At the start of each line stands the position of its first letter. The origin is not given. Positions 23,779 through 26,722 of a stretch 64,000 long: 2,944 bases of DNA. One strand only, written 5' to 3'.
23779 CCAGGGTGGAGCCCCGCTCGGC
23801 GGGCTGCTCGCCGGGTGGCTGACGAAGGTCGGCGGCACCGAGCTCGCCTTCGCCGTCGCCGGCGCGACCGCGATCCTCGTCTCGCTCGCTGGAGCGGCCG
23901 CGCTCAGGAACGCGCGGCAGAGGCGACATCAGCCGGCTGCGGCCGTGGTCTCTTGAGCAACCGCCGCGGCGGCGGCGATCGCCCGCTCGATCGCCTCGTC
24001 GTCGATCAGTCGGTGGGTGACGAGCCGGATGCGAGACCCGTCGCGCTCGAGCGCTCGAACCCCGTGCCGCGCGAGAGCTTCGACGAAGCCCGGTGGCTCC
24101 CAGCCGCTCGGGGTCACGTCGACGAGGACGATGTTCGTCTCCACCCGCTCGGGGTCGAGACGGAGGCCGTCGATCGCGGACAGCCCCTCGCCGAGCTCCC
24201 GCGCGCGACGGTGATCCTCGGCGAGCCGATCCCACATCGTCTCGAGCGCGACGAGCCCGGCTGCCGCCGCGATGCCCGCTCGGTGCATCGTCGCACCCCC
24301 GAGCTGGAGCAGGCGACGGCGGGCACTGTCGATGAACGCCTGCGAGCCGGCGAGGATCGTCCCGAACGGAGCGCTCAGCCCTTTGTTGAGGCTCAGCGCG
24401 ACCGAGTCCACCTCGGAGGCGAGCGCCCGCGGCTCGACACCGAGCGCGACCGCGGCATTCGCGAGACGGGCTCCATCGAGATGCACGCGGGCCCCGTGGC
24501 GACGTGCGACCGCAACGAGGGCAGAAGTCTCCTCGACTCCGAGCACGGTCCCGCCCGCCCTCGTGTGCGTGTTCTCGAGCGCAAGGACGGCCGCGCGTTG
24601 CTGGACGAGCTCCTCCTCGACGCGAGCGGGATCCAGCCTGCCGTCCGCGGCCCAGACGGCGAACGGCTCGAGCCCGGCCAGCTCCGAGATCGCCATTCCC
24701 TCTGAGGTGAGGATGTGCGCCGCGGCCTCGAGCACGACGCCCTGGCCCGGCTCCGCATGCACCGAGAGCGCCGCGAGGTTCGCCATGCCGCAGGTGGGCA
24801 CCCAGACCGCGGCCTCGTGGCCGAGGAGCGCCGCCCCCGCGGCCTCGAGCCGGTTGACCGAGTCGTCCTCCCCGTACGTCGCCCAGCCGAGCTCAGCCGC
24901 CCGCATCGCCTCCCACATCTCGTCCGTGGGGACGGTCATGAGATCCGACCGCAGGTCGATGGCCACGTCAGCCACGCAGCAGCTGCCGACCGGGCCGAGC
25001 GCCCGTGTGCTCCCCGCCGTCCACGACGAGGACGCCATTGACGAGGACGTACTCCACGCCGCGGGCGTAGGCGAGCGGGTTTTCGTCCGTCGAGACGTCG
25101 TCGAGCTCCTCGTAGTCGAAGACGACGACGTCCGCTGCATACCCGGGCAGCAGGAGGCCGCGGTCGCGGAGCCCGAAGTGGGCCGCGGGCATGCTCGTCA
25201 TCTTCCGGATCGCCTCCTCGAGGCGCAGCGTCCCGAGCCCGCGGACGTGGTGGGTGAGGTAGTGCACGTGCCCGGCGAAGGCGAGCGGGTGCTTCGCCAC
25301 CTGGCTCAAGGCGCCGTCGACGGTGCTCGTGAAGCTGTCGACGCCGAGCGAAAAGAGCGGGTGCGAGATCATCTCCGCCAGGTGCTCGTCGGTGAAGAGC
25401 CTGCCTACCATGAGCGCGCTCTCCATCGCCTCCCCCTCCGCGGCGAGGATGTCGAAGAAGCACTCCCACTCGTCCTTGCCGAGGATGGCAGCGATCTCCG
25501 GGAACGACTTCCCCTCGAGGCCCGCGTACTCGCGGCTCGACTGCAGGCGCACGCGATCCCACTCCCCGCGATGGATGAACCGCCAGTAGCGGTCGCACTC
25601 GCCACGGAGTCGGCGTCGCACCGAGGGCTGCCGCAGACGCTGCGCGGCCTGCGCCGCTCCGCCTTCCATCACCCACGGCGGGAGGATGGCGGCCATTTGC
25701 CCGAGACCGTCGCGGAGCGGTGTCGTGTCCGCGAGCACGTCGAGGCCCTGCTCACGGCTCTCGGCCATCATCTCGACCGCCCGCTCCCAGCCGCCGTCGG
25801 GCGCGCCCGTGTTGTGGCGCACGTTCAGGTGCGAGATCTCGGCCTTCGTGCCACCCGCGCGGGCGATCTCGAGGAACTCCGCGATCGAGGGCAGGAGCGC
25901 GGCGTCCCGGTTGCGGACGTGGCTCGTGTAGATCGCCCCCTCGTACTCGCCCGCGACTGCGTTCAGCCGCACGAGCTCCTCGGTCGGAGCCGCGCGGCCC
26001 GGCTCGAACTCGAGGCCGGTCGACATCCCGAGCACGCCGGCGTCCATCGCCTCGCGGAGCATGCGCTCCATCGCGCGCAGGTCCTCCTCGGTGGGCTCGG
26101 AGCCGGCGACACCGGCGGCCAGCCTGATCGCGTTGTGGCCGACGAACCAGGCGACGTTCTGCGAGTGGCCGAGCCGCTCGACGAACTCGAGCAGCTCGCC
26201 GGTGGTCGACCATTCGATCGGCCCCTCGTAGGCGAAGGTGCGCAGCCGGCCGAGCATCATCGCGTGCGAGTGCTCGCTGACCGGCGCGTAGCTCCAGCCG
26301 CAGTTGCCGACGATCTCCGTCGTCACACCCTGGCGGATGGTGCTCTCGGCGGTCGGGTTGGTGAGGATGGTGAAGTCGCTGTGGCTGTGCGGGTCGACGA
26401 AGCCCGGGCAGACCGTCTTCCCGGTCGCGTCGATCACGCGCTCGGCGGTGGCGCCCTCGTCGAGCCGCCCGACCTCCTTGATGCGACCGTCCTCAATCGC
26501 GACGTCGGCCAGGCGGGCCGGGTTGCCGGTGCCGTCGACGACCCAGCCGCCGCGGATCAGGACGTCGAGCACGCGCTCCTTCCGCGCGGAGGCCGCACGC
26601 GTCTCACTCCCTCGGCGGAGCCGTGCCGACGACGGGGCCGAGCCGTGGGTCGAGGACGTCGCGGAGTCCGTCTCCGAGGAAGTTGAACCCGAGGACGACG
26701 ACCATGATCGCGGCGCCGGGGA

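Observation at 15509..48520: Four enolase-superfamily genes and multiple paralog pairs in 33 kb: an uncharacterised N-acyl/D-amino-acid or peptide catabolic supercluster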

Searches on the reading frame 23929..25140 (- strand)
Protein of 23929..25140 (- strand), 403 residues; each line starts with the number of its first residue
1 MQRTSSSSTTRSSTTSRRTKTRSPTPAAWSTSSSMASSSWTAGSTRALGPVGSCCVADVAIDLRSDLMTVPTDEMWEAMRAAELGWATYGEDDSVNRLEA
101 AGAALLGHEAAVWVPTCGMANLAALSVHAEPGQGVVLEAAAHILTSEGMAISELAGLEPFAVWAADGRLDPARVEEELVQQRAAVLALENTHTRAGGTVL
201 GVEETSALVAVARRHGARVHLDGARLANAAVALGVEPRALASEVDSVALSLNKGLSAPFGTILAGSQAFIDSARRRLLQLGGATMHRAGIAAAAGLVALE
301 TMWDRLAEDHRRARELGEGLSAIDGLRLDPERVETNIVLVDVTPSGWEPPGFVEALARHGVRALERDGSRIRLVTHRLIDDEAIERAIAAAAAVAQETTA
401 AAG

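Call 5: search_protein_families(library=pfam, proteins=[window:23929-25140:-])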
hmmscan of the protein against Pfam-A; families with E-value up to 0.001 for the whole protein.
window:23929-25140:- (403 aa): 4 families
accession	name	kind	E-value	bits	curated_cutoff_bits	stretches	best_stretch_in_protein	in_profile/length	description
PF01212.27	Beta_elim_lyase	-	1.6e-77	261.1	27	1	62-341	1-286/288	Beta-eliminating lyase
PF00155.27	Aminotran_1_2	-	1.4e-07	31.5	19.7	1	73-342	20-309/361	Aminotransferase class I and II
PF00266.25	Aminotran_5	-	0.00011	21.8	21.5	1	121-290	75-236/371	Aminotransferase class-V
PF01041.23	DegT_DnrJ_EryC1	-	0.00015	21.6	19.8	1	77-224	10-147/360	DegT/DnrJ/EryC1/StrS aminotransferase family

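Call 13: search_protein_families(library=ncbifam, proteins=[window:23929-25140:-], max_evalue=0.00001)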
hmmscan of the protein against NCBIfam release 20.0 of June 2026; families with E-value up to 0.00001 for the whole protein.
window:23929-25140:- (403 aa): 2 families
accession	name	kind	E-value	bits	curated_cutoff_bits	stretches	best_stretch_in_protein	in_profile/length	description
NF041359.1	GntG_guanitoxin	subfamily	4.9e-95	318.6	230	1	60-390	5-340/343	GntG family PLP-dependent aldolase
NF007825.0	PRK10534.1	equivalog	7.2e-53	179.7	312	1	61-391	2-327/333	low-specificity L-threonine aldolase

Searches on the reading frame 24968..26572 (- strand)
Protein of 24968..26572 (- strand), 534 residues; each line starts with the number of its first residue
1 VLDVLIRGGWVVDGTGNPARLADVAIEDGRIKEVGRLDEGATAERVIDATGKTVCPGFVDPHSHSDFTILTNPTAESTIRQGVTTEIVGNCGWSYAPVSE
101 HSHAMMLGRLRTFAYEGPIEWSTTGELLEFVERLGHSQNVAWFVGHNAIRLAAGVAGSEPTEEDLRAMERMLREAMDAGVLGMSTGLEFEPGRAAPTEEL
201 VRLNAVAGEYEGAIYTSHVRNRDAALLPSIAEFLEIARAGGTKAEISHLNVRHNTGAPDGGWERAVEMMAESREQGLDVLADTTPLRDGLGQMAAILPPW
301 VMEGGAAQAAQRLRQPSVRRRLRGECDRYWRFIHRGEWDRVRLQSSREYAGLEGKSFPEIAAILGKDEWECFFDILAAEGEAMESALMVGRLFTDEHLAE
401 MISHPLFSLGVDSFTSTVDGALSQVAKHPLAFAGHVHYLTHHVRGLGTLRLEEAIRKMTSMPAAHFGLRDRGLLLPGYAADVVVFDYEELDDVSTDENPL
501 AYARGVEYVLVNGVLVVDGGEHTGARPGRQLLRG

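Call 5: search_protein_families(library=pfam, proteins=[window:24968-26572:-])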
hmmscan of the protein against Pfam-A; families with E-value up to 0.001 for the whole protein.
window:24968-26572:- (534 aa): 2 families
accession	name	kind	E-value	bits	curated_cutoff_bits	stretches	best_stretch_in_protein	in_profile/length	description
PF07969.17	Amidohydro_3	-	1.7e-27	97.5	29.7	1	45-517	1-472/472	Amidohydrolase family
PF01979.26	Amidohydro_1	-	1.1e-12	48.3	25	1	408-516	246-345/345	Amidohydrolase family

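Call 13: search_protein_families(library=ncbifam, proteins=[window:24968-26572:-], max_evalue=0.00001)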
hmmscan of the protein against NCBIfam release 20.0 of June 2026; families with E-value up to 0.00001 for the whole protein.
window:24968-26572:- (534 aa): 53 families (the best 25 are shown)
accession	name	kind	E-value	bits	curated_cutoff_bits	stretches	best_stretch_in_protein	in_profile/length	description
NF006560.0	PRK09061.1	subfamily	1.5e-47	162.1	340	2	2-295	26-301/517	amidohydrolase family protein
NF006689.0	PRK09237.1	equivalog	2.1e-22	79.3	371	1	2-95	3-99/383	amidohydrolase/deacetylase family metallohydrolase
NF006056.0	PRK08204.1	subfamily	1.4e-15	57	391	1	4-111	5-111/449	hypothetical protein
TIGR02033.1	D-hydantoinase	equivalog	2.5e-15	56.4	393.25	1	4-71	1-66/454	dihydropyrimidinase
TIGR03121.1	one_C_dehyd_A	equivalog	3e-15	55.5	392.75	2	4-65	2-62/556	formylmethanofuran dehydrogenase subunit A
NF006845.0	PRK09357.2-6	equivalog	4.1e-14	52.1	728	1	3-75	2-69/428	dihydroorotase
NF004839.0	PRK06189.1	equivalog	1.5e-13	50.2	631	1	1-66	2-64/451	allantoinase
NF005791.0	PRK07627.1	equivalog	1.9e-13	50.1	442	1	4-60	3-59/425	dihydroorotase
NF006559.0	PRK09060.1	equivalog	1.9e-13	49.6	482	1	2-64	5-64/444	dihydroorotase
TIGR03178.1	allantoinase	equivalog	3.1e-13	49.3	357.85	1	3-64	1-59/441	allantoinase AllB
NF006688.0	PRK09236.1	equivalog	5.9e-13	48.4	535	0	447-497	346-396/444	dihydroorotase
TIGR00857.1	pyrC_multi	subfamily_domain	1.2e-12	47.5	279.05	1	22-89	6-69/412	dihydroorotase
NF006839.0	PRK09357.1-4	equivalog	1.4e-12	47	576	1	4-64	2-61/422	dihydroorotase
NF006252.0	PRK08393.1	equivalog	1.5e-12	47.3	617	1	3-71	2-69/424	N-ethylammeline chlorohydrolase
NF007457.0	PRK10027.1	equivalog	1.8e-12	46.3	768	1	23-87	51-116/588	adenine deaminase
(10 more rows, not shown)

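Call 46: search_solved_structures(query=window:24968-26572:-, max_evalue=0.00001, show_alignments=1)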
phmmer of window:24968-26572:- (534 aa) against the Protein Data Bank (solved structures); distinct sequences matched with E-value up to 0.00001: 32.
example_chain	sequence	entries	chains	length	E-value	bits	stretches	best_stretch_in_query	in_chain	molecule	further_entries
3gip_A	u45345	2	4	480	5.8e-60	206.7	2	2-286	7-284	N-acyl-D-glutamate deacylase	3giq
1m7j_A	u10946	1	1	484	1.3e-56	195.6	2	3-253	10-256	D-aminoacylase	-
1rjp_A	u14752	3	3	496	1.5e-56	195.5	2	3-253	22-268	D-aminoacylase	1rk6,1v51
1rjq_A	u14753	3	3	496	2.6e-56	194.7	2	3-253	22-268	D-aminoacylase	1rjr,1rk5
1v4y_A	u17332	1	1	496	3.8e-55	190.8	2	3-253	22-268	D-aminoacylase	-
9g5m_A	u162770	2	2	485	6.8e-49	170.2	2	3-285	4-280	Amidohydrolase family protein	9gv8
9kb1_A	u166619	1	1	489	3.5e-43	151.4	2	3-277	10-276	PpOngB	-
9kb3_A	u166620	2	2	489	7.4e-43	150.3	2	3-277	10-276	Carbohydrate de-N-acetylated protein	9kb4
3nqb_A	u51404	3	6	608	6.7e-09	38.2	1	2-86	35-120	Adenine deaminase 2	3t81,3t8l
1nfg_A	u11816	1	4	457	1.6e-08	37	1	2-92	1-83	D-hydantoinase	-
3d6n_A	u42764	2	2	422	9.2e-08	34.5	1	1-65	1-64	Dihydroorotase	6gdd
6gde_A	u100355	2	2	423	9.3e-08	34.5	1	1-65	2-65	Dihydroorotase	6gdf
4bjh_A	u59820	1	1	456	1.2e-07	34.1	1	1-65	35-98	DIHYDROOROTASE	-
1xrf_A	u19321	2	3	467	1.2e-07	34.1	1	1-65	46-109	Dihydroorotase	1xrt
4b91_A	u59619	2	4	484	1.5e-07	33.8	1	3-90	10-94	DIHYDROPYRIMIDINASE-RELATED PROTEIN 5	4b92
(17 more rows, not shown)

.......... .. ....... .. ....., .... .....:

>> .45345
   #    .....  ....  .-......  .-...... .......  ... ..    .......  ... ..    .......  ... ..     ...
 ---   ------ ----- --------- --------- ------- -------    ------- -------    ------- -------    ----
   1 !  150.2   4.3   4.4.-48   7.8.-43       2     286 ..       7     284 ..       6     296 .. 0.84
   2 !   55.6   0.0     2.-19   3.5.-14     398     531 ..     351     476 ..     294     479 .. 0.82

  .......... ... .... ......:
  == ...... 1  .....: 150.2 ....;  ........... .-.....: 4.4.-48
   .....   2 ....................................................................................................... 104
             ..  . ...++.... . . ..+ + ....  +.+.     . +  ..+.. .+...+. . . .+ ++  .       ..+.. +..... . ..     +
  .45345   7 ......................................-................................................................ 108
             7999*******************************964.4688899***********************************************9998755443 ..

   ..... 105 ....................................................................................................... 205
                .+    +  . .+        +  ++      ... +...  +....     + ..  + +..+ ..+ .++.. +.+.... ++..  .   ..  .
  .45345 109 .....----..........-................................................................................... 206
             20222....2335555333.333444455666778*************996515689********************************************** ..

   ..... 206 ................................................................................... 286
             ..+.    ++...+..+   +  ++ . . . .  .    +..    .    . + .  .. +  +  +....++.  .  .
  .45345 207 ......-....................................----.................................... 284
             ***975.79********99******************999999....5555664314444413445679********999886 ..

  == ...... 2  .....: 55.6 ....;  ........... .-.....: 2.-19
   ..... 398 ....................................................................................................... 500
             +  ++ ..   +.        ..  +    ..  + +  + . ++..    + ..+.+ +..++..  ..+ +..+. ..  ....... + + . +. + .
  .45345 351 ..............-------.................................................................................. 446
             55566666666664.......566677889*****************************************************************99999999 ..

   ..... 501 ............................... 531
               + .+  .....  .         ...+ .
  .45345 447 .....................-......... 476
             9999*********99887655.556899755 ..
